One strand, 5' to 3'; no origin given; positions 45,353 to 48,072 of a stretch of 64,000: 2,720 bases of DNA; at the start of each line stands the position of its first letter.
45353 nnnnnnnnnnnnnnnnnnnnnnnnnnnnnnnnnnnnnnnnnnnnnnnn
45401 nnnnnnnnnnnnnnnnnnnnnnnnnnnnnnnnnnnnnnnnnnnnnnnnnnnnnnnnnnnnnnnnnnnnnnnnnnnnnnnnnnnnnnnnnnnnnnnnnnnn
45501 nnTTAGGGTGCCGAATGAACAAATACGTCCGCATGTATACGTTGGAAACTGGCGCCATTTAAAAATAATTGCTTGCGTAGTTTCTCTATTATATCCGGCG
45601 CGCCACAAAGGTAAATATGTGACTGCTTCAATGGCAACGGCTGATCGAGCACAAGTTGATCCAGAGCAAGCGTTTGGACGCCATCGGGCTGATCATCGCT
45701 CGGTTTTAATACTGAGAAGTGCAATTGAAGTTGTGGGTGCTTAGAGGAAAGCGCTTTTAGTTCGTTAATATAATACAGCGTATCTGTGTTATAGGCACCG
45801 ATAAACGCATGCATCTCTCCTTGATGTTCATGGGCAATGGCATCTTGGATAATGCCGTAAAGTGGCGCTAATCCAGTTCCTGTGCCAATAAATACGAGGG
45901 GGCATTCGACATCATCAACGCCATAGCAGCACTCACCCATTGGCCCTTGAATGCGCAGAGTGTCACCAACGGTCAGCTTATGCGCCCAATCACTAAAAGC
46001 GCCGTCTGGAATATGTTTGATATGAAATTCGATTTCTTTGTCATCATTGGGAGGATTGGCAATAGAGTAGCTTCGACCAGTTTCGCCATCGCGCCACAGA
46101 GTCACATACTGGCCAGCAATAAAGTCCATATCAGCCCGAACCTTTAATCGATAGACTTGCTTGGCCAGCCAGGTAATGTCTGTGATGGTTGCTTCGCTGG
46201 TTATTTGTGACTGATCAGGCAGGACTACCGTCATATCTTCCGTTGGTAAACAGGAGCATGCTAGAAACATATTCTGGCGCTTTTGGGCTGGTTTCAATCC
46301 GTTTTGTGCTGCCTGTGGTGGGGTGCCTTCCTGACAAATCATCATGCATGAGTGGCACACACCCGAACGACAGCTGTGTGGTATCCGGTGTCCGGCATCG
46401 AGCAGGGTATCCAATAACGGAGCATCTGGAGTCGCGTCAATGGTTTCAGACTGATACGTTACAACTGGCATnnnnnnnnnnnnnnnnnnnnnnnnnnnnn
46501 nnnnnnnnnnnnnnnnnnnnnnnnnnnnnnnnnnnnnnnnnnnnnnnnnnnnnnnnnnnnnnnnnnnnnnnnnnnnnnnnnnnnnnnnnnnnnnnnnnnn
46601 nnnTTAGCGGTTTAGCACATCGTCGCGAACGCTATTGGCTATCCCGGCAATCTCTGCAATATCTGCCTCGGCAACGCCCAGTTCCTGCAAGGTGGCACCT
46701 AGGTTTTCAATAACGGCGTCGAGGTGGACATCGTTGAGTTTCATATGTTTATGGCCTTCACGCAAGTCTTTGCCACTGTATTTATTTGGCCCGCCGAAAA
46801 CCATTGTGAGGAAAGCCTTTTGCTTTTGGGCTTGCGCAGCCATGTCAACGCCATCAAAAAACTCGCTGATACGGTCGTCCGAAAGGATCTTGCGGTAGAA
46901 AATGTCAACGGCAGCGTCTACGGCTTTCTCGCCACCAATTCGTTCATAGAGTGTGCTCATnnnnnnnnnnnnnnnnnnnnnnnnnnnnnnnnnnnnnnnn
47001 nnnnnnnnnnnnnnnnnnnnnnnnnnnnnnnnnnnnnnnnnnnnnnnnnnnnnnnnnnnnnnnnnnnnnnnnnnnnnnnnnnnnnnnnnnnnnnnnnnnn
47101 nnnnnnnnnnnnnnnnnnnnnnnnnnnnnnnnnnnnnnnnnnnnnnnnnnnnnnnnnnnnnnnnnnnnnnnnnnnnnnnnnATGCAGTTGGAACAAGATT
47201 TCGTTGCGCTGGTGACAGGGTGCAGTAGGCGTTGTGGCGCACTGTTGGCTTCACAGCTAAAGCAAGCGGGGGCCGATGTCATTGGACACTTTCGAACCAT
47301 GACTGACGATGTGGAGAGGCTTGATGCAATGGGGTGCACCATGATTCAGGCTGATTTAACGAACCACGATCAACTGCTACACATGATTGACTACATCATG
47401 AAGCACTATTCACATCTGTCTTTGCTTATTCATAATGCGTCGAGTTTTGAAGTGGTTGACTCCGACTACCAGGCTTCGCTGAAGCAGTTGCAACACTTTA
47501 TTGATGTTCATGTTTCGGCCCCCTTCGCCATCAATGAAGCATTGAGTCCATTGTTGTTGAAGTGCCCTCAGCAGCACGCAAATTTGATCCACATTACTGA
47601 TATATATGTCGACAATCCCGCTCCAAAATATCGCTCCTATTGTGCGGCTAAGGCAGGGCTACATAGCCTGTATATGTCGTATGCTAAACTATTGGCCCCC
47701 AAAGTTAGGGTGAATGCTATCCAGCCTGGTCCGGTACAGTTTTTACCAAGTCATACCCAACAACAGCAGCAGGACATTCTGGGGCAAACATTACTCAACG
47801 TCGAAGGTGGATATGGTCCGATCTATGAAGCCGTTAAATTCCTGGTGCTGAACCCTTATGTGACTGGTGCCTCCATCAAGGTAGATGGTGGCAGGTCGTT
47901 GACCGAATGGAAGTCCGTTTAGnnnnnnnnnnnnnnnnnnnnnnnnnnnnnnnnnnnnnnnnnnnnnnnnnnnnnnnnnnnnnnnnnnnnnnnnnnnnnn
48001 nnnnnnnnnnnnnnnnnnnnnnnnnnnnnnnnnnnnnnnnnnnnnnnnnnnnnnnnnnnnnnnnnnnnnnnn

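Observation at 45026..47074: NsrR-linked operon pairing a group-I truncated haemoglobin with a dedicated 2Fe-2S/FNR reductase (a 'split flavohaemoglobin')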

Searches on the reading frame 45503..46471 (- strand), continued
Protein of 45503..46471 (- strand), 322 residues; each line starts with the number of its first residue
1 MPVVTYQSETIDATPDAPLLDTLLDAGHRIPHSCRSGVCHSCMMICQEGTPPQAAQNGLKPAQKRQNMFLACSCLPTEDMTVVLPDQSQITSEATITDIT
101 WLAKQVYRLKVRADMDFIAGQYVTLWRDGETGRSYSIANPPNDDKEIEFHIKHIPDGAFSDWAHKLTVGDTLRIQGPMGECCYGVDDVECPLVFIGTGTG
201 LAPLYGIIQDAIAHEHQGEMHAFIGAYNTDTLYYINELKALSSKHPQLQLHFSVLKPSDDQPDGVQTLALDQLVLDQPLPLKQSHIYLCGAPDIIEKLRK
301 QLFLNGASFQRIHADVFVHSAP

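Call 49: search_protein_families(library=pfam, proteins=[L008:1020-3080:+, L008:3005-4414:+, L008:4455-5051:+, L008:5064-5387:+, L024:4843-5469:-, L007:3295-4326:-], max_evalue=0.001)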
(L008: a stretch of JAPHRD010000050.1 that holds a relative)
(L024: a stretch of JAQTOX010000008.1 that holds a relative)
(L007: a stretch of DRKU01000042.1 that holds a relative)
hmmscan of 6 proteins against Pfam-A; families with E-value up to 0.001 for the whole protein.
L008:1020-3080:+ (686 aa): 12 families
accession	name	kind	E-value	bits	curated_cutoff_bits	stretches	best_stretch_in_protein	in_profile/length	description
PF07992.20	Pyr_redox_2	-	3.5e-56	191.2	26.1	1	46-337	2-286/291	Pyridine nucleotide-disulphide oxidoreductase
PF00070.33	Pyr_redox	-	1.8e-20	73.7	22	1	187-265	2-81/82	Pyridine nucleotide-disulphide oxidoreductase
PF18267.7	Rubredoxin_C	-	1.6e-15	57.2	25.9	1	356-422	3-69/70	Rubredoxin NAD+ reductase C-terminal domain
PF13738.12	Pyr_redox_3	-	6.7e-09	35.9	30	1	134-293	119-280/305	Pyridine nucleotide-disulphide oxidoreductase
PF04324.20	Fer2_BFD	-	1.9e-08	34.9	26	1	456-499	1-44/50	BFD-like [2Fe-2S] binding domain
PF13434.12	Lys_Orn_oxgnase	-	1.6e-05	24.6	21.3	1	132-227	139-231/339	L-lysine 6-monooxygenase/L-ornithine 5-monooxygenase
PF13454.12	NAD_binding_9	-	2.9e-05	24.5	21.8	0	188-217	1-34/155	FAD-NAD(P)-binding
PF13241.12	NAD_binding_7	-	9.3e-05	23.4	22.1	0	182-227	5-47/104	Putative NAD(P)-binding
PF01266.30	DAO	-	0.00017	21.6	27.9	0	232-290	155-213/353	FAD dependent oxidoreductase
PF01134.28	GIDA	-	0.00031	20.3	22.1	0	187-228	2-48/391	Glucose inhibited division protein A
PF03486.20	HI0933_like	-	0.00052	20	50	0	232-288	115-172/244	HI0933-like protein Rossmann domain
PF25592.1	DUF7937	-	0.00052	19.4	31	1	506-643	129-260/402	Domain of unknown function (DUF7937)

L008:3005-4414:+ (469 aa): 5 families
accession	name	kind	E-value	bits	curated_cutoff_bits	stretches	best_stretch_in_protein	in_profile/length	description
PF14537.11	Cytochrom_c3_2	-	1.4e-18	67.6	25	2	75-166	2-79/79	Cytochrome c3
PF09699.15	Paired_CXXCH_1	-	9.4e-12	44.9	20.6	1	134-168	6-39/41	Doubled CXXCH motif (Paired_CXXCH_1)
PF14522.11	Cytochrome_C7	-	4.7e-10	39.6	24.8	0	253-292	6-53/67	Cytochrome c7 and related cytochrome c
PF22113.1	Mtrc-MtrF_II-IV_dom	-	3.5e-09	36.9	30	1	261-432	8-166/176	Outer membrane cytochrome MtrC/MtrF-like, domains II/IV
PF02085.21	Cytochrom_CIII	-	3.6e-08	34.1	22.9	0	72-149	24-90/101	Class III cytochrome C family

L008:4455-5051:+ (198 aa): 1 family
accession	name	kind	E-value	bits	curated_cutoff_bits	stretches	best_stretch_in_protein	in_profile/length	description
PF11845.13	Tll0287-like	-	2.4e-18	67.4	24.1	1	44-196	14-144/144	Tll0287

L008:5064-5387:+ (107 aa): 2 families
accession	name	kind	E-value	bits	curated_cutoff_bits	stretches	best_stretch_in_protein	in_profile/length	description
PF13442.11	Cytochrome_CBB3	-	7e-13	49.2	27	1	26-102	1-68/68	Cytochrome C oxidase, cbb3-type, subunit III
PF00034.26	Cytochrom_C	-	1.5e-07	33.1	21.3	1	29-104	2-88/90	Cytochrome c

L024:4843-5469:- (208 aa): 6 families
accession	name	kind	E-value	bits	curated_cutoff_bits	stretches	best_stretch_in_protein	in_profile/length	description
PF13601.12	HTH_34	-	2.1e-09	37.9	27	1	15-88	8-80/80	Winged helix DNA-binding domain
PF08279.18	HTH_11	-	9.4e-06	25.9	25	1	8-50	2-44/55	HTH domain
PF13412.12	HTH_24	-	3.4e-05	23.8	21.9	1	19-52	15-48/48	Winged helix-turn-helix DNA-binding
PF03551.20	PadR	-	0.00017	21.9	27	1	25-74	20-70/75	Transcriptional regulator PadR-like family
PF18546.6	MetOD1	-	0.00038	21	23.8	1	123-204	55-141/142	Methanogen output domain 1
PF09339.16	HTH_IclR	-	0.00053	20.2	22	0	11-54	8-51/52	IclR helix-turn-helix domain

L007:3295-4326:- (343 aa): 1 family
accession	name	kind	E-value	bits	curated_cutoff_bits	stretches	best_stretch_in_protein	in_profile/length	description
PF04982.19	TM_HPP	-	2e-50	170.9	27.2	1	55-211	4-157/157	HPP, transmembrane region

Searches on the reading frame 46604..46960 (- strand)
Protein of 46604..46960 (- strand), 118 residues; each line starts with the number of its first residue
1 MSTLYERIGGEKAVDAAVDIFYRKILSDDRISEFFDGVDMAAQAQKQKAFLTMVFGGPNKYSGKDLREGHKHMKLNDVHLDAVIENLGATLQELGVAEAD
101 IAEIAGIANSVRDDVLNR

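Call 3: search_protein_families(library=pfam, proteins=[window:46604-46960:-], max_evalue=0.01)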
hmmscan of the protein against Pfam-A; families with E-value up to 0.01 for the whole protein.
window:46604-46960:- (118 aa): 2 families
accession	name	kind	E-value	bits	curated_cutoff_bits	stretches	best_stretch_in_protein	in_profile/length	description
PF01152.27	Bac_globin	-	3e-21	76.3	21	1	3-116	1-120/121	Bacterial-like globin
PF11563.14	Protoglobin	-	0.0015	19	25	1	11-58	30-78/158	Protoglobin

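Call 4: search_protein_families(library=ncbifam, proteins=[window:46604-46960:-], max_evalue=0.01)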
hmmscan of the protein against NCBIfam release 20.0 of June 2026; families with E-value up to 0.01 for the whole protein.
window:46604-46960:- (118 aa): 0 families

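Call 27: search_solved_structures(query=window:46604-46960:-, show_alignments=3, max_evalue=0.001)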
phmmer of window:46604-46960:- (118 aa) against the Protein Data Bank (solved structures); distinct sequences matched with E-value up to 0.001: 37.
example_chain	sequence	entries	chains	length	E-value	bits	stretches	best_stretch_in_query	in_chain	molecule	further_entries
3aq5_A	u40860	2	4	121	3.9e-36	126.9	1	2-117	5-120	Group 1 truncated hemoglobin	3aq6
3aq9_A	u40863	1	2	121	1e-35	125.6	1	2-117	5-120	Group 1 truncated hemoglobin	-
3aq8_A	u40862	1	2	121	1e-35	125.5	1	2-117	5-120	Group 1 truncated hemoglobin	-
3aq7_A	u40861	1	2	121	1.5e-35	125.1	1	2-117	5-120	Group 1 truncated hemoglobin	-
1s69_A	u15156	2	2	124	9.9e-34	119.2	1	1-117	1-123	Cyanoglobin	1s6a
2hz2_A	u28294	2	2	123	3e-33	117.6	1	2-117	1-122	Cyanoglobin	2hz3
1mwb_A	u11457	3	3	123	4.7e-33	117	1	2-117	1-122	Cyanoglobin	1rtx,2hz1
2ksc_A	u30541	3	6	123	3.5e-29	104.6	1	3-118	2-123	Cyanoglobin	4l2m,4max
1dly_A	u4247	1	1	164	1.5e-26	96.1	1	2-117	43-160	HEMOGLOBIN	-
1uvx_A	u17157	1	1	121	1.9e-26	95.8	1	4-117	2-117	GLOBIN LI637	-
4xdi_A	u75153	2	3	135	4.4e-26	94.6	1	3-112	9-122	Chlamydomonas reinhardtii THB1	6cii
1dlw_A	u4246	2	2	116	2.7e-21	79.2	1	4-116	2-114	HEMOGLOBIN | MYOGLOBIN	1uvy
6bme_A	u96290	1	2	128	3.2e-21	79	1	2-112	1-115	Truncated hemoglobin 4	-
5ab8_A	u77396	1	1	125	1.8e-17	66.9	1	3-115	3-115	GROUP 1 TRUNCATED HEMOGLOBIN GLBN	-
1idr_A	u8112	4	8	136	2.4e-17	66.5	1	3-115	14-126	HEMOGLOBIN HBN | Hemoglobin-like protein HbN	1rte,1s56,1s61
2bkm_A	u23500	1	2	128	4e-10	43.3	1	2-97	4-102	TRUNCATED HEMOGLOBIN FROM GEOBACILLUS STEAROTHERMOPHILUS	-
1ngk_A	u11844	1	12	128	2.6e-08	37.4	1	3-76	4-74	Hemoglobin-like protein HbO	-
1ux8_A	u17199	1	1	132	1.3e-06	31.9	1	4-88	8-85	YJBI PROTEIN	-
2bmm_A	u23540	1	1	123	5e-05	26.9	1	3-78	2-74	THERMOSTABLE HEMOGLOBIN FROM THERMOBIFIDA FUSCA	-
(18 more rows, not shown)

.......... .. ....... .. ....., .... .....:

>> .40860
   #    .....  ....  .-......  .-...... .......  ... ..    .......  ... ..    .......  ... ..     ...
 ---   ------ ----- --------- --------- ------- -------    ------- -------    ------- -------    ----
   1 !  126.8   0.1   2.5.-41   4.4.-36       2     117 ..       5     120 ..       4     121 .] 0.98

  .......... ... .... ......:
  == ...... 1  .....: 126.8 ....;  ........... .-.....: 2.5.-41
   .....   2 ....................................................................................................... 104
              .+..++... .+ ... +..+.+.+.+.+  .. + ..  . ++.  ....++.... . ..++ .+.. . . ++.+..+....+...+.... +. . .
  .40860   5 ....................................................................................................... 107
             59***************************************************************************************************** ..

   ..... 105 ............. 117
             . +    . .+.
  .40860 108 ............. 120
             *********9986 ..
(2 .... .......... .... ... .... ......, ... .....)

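Call 47: search_protein_representatives(protein=window:46604-46960:-)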
Query: 118 residues. Proteins with E-value up to 0.001 (for the whole library): 4525; up to 1e-10: 1511; up to 1e-30: 101. The best 150 are listed.
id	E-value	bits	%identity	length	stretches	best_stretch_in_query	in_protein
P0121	6.8e-269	888.6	43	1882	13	3-116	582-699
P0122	4.1e-242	802.4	55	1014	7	2-117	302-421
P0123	7.6e-185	618.2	58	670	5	3-117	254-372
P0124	2.2e-137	465.5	48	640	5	3-114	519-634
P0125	2.8e-122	417.0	31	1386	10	3-116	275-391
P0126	2.9e-118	404.0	39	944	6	3-113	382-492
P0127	9.5e-109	373.4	32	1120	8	3-112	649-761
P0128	2.1e-95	330.5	32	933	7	3-105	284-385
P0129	1.1e-89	312.0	32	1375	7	3-116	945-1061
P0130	2.5e-83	291.7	31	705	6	3-117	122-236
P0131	7.1e-80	280.5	36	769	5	3-118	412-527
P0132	2.5e-77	272.4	41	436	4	4-116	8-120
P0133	1.4e-75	266.7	30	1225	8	9-105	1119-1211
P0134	1.1e-72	257.5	43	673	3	3-117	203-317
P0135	3.8e-70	249.3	42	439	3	3-117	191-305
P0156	2.4e-45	169.5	43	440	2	2-115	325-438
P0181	2.7e-37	143.6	62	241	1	2-118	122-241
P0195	4.2e-35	136.5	59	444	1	2-118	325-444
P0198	2.2e-34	134.2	65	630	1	3-118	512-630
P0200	4.5e-34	133.2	43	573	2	7-110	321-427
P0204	2.3e-33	130.9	57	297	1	2-118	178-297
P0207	4.7e-33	129.9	58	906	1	2-118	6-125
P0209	1.2e-32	128.6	57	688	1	3-117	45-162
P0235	6.0e-29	116.7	54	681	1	3-118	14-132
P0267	1.2e-26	109.3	53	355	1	3-118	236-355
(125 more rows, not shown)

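Call 48: search_protein_families(library=pfam, proteins=[P0195, P0198, P0207, P0209, P0235, P0267, P0204, P0181, P0156, P0200], max_evalue=0.001)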
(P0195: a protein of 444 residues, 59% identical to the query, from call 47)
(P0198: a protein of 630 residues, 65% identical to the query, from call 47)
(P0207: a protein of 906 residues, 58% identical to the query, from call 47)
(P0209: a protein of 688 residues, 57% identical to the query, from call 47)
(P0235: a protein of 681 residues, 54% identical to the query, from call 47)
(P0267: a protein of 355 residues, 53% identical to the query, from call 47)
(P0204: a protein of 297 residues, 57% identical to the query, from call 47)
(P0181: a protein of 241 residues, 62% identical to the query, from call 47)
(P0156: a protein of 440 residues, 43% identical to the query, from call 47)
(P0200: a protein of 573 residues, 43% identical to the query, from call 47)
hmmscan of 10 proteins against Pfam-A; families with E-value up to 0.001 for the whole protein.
P0195 (444 aa): 3 families
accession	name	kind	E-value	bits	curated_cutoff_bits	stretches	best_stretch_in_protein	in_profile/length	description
PF01152.27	Bac_globin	-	7.2e-17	62.1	21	1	326-442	1-120/121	Bacterial-like globin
PF13435.11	Cytochrome_C554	-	8.5e-13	49.5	20.8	1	36-110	1-84/84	Cytochrome c554 and c-prime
PF14537.11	Cytochrom_c3_2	-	2.4e-05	25.1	25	0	84-158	8-67/79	Cytochrome c3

P0198 (630 aa): 4 families
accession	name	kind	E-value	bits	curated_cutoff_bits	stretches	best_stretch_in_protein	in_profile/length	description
PF00015.26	MCPsignal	-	1.7e-33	116.3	34.6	1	312-472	11-168/172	Methyl-accepting chemotaxis protein (MCP) signalling domain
PF01152.27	Bac_globin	-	1.7e-21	77.1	21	1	512-628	1-120/121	Bacterial-like globin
PF13188.13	PAS_8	-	8.9e-06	25.9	21.8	0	11-39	2-29/65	PAS domain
PF06103.16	DUF948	-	0.00029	21.4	37.2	0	276-347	17-88/89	Bacterial protein of unknown function (DUF948)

P0207 (906 aa): 9 families
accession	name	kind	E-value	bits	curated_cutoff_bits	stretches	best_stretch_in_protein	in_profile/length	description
PF13426.13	PAS_9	-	7.6e-48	161.5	27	3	184-288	2-103/103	PAS domain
PF00015.26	MCPsignal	-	4e-39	134.6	34.6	1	673-854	2-169/172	Methyl-accepting chemotaxis protein (MCP) signalling domain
PF00989.32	PAS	-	3.4e-34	117.7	22.6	3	177-286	5-113/113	PAS fold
PF08448.16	PAS_4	-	7.9e-25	87.7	23.1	3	438-541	9-109/110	PAS fold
PF08447.18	PAS_3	-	3.1e-22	79.1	25.6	1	447-533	2-88/89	PAS fold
PF13188.13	PAS_8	-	2.5e-16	59.4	21.8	2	175-217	3-42/65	PAS domain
PF01152.27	Bac_globin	-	1.1e-15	58.3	21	1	7-121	1-118/121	Bacterial-like globin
PF24820.1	Diguanyl_cycl_sensor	-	1.4e-10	41.5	28.1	1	308-400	3-97/109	Diguanylate cyclase-like sensor domain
PF08670.17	MEKHLA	-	1.3e-06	28.8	23.7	0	158-244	12-100/143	MEKHLA domain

P0209 (688 aa): 4 families
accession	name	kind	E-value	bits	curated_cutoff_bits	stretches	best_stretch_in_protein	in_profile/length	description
PF01152.27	Bac_globin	-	1.5e-17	64.4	21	1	45-159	1-118/121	Bacterial-like globin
PF13435.11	Cytochrome_C554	-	6.3e-11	43.5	20.8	1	244-327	1-84/84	Cytochrome c554 and c-prime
PF22113.1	Mtrc-MtrF_II-IV_dom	-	0.00027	21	30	0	243-332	82-169/176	Outer membrane cytochrome MtrC/MtrF-like, domains II/IV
PF14537.11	Cytochrom_c3_2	-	0.00083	20.2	25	0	244-331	8-69/79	Cytochrome c3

P0235 (681 aa): 8 families
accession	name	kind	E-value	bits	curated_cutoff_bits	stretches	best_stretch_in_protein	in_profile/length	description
PF00015.26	MCPsignal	-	4.4e-32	111.7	34.6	1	483-649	4-170/172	Methyl-accepting chemotaxis protein (MCP) signalling domain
PF08447.18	PAS_3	-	3.2e-17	63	25.6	1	195-281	1-88/89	PAS fold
PF08448.16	PAS_4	-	1.4e-15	57.9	23.1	1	184-290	6-110/110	PAS fold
PF01152.27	Bac_globin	-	2.3e-14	54.1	21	1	14-119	1-109/121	Bacterial-like globin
PF13426.13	PAS_9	-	1.1e-11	45.3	27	1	191-287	9-103/103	PAS domain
PF00989.32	PAS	-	7.7e-09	36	22.6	1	186-276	14-104/113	PAS fold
PF13188.13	PAS_8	-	1.5e-07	31.5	21.8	0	296-331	1-35/65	PAS domain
PF07889.17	DUF1664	-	0.00018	22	34.6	0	557-627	37-107/124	Protein of unknown function (DUF1664)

P0267 (355 aa): 2 families
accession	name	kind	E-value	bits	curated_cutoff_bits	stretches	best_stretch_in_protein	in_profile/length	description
PF01152.27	Bac_globin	-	1.6e-17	64.3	21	1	236-352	1-119/121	Bacterial-like globin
PF01243.27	PNPOx_N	-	1.6e-14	54.7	28.1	1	69-201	3-120/120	Pyridoxamine 5'-phosphate oxidase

P0204 (297 aa): 2 families
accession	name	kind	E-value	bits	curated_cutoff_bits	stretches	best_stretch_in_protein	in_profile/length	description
PF01584.24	CheW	-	3.1e-33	114.8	23.5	1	16-155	1-136/138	CheW-like domain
PF01152.27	Bac_globin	-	3.1e-18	66.6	21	1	179-294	1-119/121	Bacterial-like globin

P0181 (241 aa): 2 families
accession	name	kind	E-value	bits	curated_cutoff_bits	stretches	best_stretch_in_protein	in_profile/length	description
PF01584.24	CheW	-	5e-18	65.5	23.5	1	1-98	38-135/138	CheW-like domain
PF01152.27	Bac_globin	-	6.9e-17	62.2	21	1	123-226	1-107/121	Bacterial-like globin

P0156 (440 aa): 2 families
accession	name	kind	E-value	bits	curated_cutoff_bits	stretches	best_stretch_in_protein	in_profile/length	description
PF01152.27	Bac_globin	-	1.7e-37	128.7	21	2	326-438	1-119/121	Bacterial-like globin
PF11563.14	Protoglobin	-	6.4e-10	39.7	25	1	188-258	30-97/158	Protoglobin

P0200 (573 aa): 7 families
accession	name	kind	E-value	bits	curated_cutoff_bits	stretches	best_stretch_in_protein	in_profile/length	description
PF01152.27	Bac_globin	-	6.2e-17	62.4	21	2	136-244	5-116/121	Bacterial-like globin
PF12796.13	Ank_2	-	8.4e-12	45.9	27.3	1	471-569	1-84/90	Ankyrin repeats (3 copies)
PF00023.36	Ank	-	4.4e-09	36.6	21.1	1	512-543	2-33/33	Ankyrin repeat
PF13637.12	Ank_4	-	6.8e-06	26.7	22.7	1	471-531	1-49/50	Ankyrin repeats (many copies)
PF13857.12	Ank_5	-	9.7e-06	26.3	27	1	512-549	16-53/56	Ankyrin repeats (many copies)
PF20736.2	Glyco_hydro127M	-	6.4e-05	23.4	24.2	0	295-340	34-80/95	Beta-L-arabinofuranosidase, GH127 middle domain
PF13606.12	Ank_3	-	0.00014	22.4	22.3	0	512-539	2-29/30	Ankyrin repeat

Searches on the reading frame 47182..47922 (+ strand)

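Call 3: search_protein_families(library=pfam, proteins=[window:47182-47922:+], max_evalue=0.01)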
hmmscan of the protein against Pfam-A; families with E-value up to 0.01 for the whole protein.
window:47182-47922:+ (246 aa): 5 families
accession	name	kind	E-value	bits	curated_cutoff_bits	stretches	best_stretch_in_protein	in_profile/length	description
PF13561.12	adh_short_C2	-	6e-27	95.2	27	1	19-237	9-234/236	Enoyl-(Acyl carrier protein) reductase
PF00106.31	adh_short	-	2.7e-25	89.4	26.6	1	8-186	2-183/195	short chain dehydrogenase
PF01370.27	Epimerase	-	0.0022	17.9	20.9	1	9-70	1-61/240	NAD dependent epimerase/dehydratase family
PF18077.6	DUF5595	-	0.0035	17.8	29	1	68-112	13-54/73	Domain of unknown function (DUF5595)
PF23441.1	SDR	-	0.0086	15.9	27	0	109-187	121-196/258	SDR-like rossmann domain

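Call 4: search_protein_families(library=ncbifam, proteins=[window:47182-47922:+], max_evalue=0.01)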
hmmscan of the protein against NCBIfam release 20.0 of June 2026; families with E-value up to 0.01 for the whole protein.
window:47182-47922:+ (246 aa): 204 families (the best 25 are shown)
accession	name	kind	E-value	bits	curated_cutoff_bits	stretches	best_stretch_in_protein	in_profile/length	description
NF005066.0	PRK06483.1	equivalog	6.9e-62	208.9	249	1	8-240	7-238/239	dihydromonapterin reductase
NF006598.0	PRK09135.1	equivalog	2.8e-52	177.8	288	1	4-241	4-248/249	pteridine reductase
NF006597.0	PRK09134.1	equivalog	7.3e-41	140.2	281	1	5-241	11-250/261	SDR family oxidoreductase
NF005893.0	PRK07856.1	equivalog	1.7e-28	99.6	255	1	6-238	9-241/255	SDR family oxidoreductase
NF047420.2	EF_P_mod_YmfI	equivalog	3.6e-25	89.1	238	1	9-237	2-234/236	elongation factor P 5-aminopentanone reductase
NF005559.1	PRK07231.1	subfamily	5.3e-25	88.4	215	1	6-239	4-248/249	glucose 1-dehydrogenase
NF005873.0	PRK07814.1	equivalog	2.3e-23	83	346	1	5-238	9-251/263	SDR family oxidoreductase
TIGR01830.1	3oxo_ACP_reduc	equivalog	4.6e-22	78.9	297.75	1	9-237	1-237/239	3-oxoacyl-[acyl-carrier-protein] reductase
TIGR02685.1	pter_reduc_Leis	equivalog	8.8e-22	77.5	321.7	1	8-241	3-265/267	pteridine reductase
NF005067.0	PRK06484.1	equivalog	9.4e-21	73.9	713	1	6-237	9-250/524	short chain dehydrogenase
NF005095.0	PRK06523.1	subfamily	1.8e-20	73.6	231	1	8-190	12-191/261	oxidoreductase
NF004284.0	PRK05693.1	equivalog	4.7e-20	72.3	326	1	8-199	3-190/274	SDR family oxidoreductase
NF004197.0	PRK05653.1-1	equivalog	1.1e-19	71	332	1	5-238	6-246/249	3-oxoacyl-ACP reductase FabG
NF009466.0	PRK12826.1-2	subfamily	4.9e-19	68.8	222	1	8-239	5-245/248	3-oxoacyl-ACP reductase FabG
NF005909.0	PRK07890.1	subfamily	5.4e-19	68.5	258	1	5-183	6-187/260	short chain dehydrogenase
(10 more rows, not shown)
